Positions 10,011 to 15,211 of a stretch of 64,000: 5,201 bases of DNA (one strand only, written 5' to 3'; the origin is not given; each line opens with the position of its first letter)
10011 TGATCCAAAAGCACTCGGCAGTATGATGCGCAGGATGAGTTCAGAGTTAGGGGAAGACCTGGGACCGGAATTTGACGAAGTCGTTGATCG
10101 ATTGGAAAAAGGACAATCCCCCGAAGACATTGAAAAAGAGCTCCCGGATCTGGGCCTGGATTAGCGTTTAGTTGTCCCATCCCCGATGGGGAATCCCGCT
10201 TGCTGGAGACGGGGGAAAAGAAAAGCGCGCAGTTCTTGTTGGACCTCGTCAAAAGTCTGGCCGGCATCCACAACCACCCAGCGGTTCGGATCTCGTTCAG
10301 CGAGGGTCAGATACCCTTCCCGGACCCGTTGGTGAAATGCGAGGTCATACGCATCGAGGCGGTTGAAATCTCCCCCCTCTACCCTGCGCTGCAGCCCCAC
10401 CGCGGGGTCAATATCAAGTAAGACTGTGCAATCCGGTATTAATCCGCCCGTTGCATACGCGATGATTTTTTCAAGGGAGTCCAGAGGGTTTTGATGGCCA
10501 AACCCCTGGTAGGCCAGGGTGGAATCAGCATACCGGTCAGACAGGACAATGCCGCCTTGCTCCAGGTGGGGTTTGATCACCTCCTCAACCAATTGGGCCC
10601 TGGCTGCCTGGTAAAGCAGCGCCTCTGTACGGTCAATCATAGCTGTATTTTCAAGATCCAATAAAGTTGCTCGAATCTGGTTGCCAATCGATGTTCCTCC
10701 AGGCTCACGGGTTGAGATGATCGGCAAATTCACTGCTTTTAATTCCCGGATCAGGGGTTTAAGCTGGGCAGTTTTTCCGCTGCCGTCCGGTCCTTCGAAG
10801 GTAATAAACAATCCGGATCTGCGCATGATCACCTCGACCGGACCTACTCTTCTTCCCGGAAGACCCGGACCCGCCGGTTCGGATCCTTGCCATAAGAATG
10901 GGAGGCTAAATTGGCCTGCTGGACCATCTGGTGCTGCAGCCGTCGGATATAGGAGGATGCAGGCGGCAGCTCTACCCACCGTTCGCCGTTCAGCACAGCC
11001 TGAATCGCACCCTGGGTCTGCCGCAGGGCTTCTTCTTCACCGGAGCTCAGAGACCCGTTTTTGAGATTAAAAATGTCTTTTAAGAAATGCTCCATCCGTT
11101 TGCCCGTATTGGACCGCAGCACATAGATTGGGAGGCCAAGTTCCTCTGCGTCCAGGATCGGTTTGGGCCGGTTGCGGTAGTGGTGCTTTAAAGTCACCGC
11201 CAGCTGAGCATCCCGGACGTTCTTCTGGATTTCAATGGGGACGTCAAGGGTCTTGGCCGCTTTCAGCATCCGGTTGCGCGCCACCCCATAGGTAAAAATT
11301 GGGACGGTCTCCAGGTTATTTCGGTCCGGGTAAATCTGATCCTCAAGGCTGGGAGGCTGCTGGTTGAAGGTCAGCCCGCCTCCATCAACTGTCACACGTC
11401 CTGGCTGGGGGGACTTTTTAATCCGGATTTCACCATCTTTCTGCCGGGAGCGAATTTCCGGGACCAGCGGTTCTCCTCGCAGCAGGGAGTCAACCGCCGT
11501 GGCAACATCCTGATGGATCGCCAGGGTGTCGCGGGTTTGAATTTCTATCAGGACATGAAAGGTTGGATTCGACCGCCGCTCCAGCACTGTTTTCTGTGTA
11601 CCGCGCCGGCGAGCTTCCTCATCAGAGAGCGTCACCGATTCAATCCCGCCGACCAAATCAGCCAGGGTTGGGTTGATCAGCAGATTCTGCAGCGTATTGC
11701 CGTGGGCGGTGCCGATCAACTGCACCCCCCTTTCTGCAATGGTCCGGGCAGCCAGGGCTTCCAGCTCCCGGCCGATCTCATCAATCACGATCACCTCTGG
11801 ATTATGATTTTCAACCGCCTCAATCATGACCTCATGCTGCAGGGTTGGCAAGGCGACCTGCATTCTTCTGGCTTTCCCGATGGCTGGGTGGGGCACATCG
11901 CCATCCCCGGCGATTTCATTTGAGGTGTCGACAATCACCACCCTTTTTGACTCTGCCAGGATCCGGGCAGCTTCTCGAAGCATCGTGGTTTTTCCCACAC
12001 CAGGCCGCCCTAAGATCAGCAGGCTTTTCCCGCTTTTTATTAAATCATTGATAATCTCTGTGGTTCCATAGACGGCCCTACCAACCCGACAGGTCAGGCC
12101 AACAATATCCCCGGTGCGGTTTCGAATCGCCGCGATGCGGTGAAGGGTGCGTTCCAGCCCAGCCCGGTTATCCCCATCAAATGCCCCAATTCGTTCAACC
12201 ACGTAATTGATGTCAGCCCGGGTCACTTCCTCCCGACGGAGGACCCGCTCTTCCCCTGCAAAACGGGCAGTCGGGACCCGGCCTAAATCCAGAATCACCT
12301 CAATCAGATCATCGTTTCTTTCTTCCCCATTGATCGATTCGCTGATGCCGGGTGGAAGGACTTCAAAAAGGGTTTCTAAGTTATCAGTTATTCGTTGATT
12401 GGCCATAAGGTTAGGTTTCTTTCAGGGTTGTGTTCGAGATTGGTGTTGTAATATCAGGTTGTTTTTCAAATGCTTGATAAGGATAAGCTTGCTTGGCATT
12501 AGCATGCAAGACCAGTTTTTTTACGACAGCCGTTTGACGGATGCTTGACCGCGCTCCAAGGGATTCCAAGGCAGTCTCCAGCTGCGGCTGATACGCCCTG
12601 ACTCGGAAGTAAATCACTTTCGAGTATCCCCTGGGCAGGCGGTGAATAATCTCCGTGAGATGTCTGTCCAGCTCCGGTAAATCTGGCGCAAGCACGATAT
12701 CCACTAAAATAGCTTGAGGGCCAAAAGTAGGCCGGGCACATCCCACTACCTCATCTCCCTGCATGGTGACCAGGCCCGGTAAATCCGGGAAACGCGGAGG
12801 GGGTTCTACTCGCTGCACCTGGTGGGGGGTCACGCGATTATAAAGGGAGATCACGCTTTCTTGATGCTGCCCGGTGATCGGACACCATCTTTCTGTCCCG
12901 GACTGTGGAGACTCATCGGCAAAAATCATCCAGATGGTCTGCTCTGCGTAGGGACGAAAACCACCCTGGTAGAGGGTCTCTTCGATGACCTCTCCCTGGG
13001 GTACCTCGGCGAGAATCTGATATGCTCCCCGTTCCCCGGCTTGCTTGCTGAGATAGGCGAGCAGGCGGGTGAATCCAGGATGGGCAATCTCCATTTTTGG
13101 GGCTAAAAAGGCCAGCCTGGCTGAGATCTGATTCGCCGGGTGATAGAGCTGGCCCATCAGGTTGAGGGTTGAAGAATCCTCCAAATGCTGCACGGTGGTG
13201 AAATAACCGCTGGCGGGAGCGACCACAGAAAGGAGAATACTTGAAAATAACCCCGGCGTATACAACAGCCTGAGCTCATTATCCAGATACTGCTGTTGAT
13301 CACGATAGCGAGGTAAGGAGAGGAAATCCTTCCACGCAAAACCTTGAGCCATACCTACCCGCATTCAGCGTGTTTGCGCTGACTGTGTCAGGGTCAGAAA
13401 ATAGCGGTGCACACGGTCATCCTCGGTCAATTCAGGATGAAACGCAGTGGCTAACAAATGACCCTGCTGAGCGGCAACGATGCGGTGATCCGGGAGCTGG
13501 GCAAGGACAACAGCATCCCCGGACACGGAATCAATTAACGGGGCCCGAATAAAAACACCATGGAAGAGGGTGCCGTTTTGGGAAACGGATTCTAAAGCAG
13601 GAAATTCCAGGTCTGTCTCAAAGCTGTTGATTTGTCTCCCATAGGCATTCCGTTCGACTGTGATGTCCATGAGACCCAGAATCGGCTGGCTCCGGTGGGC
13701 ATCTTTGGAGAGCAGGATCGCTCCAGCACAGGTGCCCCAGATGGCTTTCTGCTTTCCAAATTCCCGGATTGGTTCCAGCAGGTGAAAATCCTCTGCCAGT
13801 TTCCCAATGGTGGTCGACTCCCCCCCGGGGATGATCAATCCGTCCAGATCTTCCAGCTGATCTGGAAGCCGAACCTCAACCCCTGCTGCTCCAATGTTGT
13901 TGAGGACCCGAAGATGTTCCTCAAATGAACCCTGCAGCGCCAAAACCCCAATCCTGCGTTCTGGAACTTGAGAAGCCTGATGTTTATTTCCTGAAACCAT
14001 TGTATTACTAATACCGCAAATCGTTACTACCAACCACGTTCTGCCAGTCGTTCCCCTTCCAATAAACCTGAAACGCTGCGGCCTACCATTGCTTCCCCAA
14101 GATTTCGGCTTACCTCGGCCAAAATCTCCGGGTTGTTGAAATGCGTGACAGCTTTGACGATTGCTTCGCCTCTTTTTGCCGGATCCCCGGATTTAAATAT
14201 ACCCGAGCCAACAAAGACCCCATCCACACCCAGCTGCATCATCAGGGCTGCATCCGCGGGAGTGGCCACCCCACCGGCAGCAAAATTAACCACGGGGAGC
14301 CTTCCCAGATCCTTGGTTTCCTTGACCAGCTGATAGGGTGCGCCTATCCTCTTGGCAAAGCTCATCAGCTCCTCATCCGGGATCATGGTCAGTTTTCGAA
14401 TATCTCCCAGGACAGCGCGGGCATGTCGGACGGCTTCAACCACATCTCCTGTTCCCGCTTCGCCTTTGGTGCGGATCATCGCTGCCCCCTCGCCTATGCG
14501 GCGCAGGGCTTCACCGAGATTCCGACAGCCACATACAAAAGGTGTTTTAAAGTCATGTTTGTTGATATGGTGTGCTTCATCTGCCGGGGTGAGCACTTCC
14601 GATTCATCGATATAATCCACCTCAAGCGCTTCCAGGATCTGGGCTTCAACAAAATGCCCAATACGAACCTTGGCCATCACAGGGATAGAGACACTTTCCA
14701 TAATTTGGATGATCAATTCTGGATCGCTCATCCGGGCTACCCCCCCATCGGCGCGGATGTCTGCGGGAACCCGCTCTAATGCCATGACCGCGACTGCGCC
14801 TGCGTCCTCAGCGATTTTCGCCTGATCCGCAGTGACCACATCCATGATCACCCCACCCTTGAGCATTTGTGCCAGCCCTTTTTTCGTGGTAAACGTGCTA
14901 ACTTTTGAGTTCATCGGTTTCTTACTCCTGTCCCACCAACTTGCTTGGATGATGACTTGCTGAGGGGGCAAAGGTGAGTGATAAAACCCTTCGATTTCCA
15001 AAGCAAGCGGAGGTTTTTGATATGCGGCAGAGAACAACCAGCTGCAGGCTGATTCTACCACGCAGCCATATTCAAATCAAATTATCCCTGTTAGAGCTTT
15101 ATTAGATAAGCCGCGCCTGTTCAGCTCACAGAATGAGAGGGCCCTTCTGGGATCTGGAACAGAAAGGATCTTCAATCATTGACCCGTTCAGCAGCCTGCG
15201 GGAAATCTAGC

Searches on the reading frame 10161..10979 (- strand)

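Call 6: search_protein_families(library=pfam, proteins=[window:10161-10979:-], max_evalue=0.0001)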
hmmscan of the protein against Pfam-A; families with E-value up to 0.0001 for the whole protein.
window:10161-10979:- (272 aa): 1 family
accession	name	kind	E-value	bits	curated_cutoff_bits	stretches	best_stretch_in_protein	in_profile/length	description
PF02223.23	Thymidylate_kin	-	3.3e-46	157.7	27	1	61-249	1-184/185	Thymidylate kinase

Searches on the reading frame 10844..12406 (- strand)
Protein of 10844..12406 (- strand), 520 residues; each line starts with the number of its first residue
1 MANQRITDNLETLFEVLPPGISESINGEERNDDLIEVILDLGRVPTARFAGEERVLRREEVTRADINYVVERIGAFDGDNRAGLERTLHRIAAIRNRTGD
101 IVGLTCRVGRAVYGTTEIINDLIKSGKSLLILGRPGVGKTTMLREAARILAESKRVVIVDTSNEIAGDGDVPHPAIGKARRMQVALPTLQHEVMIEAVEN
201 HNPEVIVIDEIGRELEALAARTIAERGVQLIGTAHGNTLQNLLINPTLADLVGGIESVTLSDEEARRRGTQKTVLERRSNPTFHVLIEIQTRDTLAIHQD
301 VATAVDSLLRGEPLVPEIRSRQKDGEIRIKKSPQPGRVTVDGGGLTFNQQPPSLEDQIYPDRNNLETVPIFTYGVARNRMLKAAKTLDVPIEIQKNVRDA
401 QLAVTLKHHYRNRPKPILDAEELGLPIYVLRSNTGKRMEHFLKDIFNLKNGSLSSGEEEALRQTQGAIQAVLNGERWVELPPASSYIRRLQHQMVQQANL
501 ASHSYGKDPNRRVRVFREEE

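Call 7: search_protein_families(library=pfam, proteins=[window:10844-12406:-], max_evalue=0.0001)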
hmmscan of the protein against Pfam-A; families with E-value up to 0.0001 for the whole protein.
window:10844-12406:- (520 aa): 11 families
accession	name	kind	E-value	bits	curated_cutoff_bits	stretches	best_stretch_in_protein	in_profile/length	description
PF25516.1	PTPase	-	6.2e-20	71.3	27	1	370-446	3-79/79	Phosphotyrosine protein phosphatase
PF01424.28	R3H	-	4.6e-12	46.2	26.8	1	468-517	11-60/60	R3H domain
PF19568.5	Spore_III_AA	-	6.9e-10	38.9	27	1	103-253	118-276/306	Sporulation stage III, protein AA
PF03266.21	NTPase_1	-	1.4e-06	28.7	23.9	0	129-154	2-27/168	NTPase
PF13604.12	AAA_30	-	1.8e-05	25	27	1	117-213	8-99/191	AAA domain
PF13479.12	AAA_24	-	2.8e-05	24.5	27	1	126-223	2-85/195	AAA domain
PF13401.12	AAA_22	-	3.3e-05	24.7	27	0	125-213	4-95/130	AAA domain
PF13191.12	AAA_16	-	3.7e-05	24.7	32.6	0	125-171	23-64/167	AAA ATPase domain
PF00004.35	AAA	-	4.5e-05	24.4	21.2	1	129-213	1-68/131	ATPase family associated with various cellular activities (AAA)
PF13238.12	AAA_18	-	7.1e-05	23.7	29.4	0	130-224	2-93/128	AAA domain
PF13481.12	AAA_25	-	7.4e-05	22.9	27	0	118-155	25-62/195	AAA domain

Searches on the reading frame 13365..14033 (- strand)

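Call 7: search_protein_families(library=pfam, proteins=[window:13365-14033:-], max_evalue=0.0001)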
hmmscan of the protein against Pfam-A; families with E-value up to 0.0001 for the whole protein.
window:13365-14033:- (222 aa): 2 families
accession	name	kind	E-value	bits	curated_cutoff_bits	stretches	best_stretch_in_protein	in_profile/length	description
PF01174.25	SNO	-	8.4e-59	199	27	1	30-214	1-184/188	SNO glutamine amidotransferase family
PF07685.20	GATase_3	-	8.3e-06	26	27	1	52-141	28-129/196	CobB/CobQ-like glutamine amidotransferase domain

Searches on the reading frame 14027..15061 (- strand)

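Call 7: search_protein_families(library=pfam, proteins=[window:14027-15061:-], max_evalue=0.0001)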
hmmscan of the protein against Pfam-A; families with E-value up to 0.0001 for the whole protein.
window:14027-15061:- (344 aa): 2 families
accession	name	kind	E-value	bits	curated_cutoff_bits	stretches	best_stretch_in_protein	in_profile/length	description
PF01680.23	SOR_SNZ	-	2e-110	367.9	27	1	57-262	2-207/207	SOR/SNZ family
PF05690.20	ThiG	-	7.3e-08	32.5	23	1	254-306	175-225/247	Thiazole biosynthesis protein ThiG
